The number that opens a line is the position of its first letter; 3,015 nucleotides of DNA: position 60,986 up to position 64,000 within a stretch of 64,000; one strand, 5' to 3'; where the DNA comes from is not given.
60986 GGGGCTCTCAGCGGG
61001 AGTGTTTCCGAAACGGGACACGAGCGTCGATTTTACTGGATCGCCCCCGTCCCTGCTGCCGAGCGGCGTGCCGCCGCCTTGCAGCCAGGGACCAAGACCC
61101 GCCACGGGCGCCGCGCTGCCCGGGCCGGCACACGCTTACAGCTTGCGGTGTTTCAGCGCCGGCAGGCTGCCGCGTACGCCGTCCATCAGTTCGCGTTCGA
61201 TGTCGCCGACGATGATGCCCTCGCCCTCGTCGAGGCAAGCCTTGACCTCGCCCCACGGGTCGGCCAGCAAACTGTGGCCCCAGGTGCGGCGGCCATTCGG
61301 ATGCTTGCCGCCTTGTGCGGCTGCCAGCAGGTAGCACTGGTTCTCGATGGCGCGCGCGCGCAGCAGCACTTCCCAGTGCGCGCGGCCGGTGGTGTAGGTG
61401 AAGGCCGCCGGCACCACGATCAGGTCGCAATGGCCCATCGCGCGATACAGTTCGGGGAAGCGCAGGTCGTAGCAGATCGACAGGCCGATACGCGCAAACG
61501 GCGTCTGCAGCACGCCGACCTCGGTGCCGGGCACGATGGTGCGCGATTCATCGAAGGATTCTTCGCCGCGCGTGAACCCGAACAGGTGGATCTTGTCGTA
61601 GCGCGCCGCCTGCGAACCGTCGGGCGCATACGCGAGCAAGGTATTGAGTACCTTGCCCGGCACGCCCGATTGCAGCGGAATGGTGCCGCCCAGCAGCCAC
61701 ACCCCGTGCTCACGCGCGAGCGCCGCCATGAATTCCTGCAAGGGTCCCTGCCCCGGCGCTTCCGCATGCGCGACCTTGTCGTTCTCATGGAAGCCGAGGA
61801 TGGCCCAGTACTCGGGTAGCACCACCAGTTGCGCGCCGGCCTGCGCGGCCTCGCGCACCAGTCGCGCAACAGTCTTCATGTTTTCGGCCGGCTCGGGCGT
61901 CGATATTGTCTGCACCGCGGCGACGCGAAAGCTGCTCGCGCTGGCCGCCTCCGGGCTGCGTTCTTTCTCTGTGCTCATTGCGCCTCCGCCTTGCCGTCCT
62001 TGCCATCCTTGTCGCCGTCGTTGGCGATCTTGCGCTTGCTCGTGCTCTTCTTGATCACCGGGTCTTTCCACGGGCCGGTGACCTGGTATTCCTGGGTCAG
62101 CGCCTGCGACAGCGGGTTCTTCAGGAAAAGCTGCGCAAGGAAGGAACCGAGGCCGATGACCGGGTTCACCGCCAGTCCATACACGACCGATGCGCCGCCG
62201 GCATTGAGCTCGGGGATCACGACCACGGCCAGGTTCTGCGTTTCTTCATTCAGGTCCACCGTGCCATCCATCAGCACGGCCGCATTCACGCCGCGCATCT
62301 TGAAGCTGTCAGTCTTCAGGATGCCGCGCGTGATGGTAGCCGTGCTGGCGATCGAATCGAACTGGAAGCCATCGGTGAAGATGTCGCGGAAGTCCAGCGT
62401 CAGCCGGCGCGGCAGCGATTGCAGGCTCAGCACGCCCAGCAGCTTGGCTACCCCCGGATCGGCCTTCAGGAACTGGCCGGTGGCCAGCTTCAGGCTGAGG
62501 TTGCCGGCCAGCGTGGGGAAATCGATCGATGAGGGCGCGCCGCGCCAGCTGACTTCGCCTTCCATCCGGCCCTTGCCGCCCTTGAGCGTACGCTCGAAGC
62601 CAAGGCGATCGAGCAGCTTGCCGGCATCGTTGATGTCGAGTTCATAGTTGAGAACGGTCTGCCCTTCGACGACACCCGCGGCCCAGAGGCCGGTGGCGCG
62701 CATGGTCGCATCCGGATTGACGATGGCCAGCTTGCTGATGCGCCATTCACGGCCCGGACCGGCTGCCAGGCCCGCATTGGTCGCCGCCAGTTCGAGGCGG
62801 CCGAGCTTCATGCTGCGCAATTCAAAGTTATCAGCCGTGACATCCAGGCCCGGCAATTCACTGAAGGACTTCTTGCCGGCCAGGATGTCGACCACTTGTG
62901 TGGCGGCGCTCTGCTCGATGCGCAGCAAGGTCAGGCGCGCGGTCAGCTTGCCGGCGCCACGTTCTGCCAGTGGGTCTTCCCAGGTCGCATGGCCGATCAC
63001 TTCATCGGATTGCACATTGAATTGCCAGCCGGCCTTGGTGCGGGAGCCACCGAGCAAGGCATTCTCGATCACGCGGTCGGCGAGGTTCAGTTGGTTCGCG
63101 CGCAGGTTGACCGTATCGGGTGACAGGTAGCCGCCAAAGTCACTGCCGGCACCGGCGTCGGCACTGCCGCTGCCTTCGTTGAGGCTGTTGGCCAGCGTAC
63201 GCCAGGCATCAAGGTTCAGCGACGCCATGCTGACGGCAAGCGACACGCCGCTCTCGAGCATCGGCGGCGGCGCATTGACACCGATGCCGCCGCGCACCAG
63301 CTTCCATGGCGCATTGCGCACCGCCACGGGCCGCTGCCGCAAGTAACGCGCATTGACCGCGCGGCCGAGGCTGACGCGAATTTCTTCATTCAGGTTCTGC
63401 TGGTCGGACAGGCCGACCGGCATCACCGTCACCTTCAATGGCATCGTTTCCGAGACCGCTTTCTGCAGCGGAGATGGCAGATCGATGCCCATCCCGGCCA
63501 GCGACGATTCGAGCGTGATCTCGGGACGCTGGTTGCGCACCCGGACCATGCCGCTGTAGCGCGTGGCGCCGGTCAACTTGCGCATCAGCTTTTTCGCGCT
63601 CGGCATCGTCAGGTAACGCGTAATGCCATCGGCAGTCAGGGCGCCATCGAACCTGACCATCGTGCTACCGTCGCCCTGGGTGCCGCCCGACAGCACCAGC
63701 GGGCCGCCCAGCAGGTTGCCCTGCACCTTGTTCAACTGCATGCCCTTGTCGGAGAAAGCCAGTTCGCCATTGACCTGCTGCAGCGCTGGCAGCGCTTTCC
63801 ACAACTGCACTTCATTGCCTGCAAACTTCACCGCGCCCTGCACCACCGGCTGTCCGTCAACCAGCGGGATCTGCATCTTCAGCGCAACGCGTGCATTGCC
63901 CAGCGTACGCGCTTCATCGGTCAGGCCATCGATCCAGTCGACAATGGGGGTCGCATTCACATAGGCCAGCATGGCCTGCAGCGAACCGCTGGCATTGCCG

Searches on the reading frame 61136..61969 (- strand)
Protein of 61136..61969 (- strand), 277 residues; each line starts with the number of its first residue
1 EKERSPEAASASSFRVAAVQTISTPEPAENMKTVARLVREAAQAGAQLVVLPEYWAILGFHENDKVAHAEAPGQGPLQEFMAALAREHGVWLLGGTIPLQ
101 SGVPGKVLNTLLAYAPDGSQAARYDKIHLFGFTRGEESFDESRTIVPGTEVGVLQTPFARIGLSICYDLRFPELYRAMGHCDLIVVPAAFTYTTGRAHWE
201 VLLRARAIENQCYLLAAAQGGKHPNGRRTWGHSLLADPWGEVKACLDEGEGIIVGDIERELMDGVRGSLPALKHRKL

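Call 79: search_protein_families(library=pfam, proteins=[window:61136-61969:-], max_evalue=0.001)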
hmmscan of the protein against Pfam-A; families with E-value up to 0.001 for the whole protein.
window:61136-61969:- (277 aa): 1 family
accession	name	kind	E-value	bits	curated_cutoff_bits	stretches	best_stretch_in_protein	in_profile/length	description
PF00795.27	CN_hydrolase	-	8.7e-59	199.4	23.2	1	15-264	1-253/256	Carbon-nitrogen hydrolase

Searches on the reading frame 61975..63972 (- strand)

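Call 79: search_protein_families(library=pfam, proteins=[window:61975-63972:-], max_evalue=0.001)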
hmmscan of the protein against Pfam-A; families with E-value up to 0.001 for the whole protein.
window:61975-63972:- (665 aa): 1 family
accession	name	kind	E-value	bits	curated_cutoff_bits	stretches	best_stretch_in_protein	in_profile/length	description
PF13116.12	YhdP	-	3.7e-140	469.4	46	1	1-640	614-1224/1224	YhdP protein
